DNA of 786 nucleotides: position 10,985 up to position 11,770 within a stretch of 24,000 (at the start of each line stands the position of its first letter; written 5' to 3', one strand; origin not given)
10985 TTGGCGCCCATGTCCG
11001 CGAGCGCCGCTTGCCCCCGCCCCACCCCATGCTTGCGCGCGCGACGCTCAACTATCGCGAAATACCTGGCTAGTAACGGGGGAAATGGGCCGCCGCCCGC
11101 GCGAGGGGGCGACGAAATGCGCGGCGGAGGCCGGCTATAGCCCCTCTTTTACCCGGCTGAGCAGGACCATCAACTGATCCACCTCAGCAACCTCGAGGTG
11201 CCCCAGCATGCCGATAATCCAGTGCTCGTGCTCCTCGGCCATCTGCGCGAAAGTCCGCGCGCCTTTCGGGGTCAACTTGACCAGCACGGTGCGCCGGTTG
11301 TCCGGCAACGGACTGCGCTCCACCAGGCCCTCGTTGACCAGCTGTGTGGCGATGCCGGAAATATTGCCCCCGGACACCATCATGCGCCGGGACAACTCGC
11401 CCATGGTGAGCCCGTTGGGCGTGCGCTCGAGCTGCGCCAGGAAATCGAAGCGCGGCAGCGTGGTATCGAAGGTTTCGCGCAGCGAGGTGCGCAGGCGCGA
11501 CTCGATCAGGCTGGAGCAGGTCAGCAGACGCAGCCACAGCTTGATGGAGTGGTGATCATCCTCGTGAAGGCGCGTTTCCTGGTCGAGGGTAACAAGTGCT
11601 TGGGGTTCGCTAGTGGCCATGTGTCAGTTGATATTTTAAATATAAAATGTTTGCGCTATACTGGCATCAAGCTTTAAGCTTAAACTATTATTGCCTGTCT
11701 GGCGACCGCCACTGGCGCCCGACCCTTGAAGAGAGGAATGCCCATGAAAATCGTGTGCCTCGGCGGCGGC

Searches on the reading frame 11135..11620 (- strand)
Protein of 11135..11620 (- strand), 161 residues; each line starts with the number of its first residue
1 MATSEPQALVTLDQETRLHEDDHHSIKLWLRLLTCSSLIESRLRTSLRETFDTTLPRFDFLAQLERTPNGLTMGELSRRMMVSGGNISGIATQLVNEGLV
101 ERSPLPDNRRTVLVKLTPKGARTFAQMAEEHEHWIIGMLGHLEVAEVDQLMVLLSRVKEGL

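Call 93: search_protein_families(library=pfam, proteins=[window:11135-11620:-], max_evalue=0.00001)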
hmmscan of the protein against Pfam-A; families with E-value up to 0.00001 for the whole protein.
window:11135-11620:- (161 aa): 3 families
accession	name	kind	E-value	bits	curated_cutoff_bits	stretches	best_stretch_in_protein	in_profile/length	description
PF12802.13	MarR_2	-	5.3e-12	46.2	27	1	52-110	2-60/61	MarR family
PF01047.28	MarR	-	2e-11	44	24.6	1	54-112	2-59/59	MarR family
PF13463.12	HTH_27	-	3.1e-06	27.8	22.2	1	72-120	20-68/68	Winged helix DNA-binding domain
